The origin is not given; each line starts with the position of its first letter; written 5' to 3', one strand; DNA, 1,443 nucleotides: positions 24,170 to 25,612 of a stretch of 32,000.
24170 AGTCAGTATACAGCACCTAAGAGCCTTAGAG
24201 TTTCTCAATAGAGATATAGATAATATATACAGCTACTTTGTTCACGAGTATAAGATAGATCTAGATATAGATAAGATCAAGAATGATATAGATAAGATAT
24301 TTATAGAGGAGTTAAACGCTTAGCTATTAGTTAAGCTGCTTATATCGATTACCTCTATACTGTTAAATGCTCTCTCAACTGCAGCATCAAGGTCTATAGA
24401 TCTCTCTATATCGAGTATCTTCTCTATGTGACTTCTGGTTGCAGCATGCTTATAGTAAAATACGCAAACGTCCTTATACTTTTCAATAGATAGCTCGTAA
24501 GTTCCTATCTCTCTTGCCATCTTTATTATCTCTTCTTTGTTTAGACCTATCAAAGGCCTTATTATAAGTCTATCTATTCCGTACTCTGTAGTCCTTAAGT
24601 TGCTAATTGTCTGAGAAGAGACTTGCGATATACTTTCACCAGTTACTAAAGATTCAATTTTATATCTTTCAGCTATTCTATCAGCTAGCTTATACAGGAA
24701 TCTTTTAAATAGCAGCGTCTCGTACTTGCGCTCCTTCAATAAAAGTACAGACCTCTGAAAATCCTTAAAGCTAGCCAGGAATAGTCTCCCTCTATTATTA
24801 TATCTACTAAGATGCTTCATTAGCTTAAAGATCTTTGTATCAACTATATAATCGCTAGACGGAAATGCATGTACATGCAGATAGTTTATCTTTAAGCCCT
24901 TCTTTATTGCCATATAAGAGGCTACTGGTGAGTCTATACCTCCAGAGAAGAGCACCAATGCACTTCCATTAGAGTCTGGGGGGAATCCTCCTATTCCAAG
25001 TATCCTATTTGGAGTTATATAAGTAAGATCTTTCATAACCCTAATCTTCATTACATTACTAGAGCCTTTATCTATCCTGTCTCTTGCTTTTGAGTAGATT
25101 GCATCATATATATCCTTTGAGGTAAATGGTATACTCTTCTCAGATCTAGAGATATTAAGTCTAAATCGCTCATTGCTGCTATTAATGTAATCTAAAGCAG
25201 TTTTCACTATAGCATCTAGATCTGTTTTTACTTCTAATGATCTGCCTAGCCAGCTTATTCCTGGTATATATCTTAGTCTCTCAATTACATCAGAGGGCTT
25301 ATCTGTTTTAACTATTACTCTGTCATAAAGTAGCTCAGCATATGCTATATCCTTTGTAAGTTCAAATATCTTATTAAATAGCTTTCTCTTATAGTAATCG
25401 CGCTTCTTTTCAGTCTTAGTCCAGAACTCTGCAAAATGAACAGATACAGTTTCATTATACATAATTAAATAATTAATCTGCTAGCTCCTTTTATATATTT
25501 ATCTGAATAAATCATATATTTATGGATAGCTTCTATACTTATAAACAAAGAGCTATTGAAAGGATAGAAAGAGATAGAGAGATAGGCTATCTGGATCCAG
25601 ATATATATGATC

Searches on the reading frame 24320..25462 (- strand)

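Call 71: search_protein_families(library=pfam, max_evalue=0.001, proteins=[window:24320-25462:-])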
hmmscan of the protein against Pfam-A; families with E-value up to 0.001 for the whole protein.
window:24320-25462:- (380 aa): 3 families
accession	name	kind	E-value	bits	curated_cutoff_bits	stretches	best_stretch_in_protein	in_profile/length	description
PF02568.20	ThiI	-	7.1e-59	199.2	20.5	1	165-358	3-197/197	Thiamine biosynthesis protein (ThiI)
PF06508.19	QueC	-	1e-06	28.9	22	0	168-198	2-32/210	Queuosine biosynthesis protein QueC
PF22025.1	ThiI_fer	-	5.7e-06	27.1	25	1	6-70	2-69/72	ThiI ferredoxin-like domain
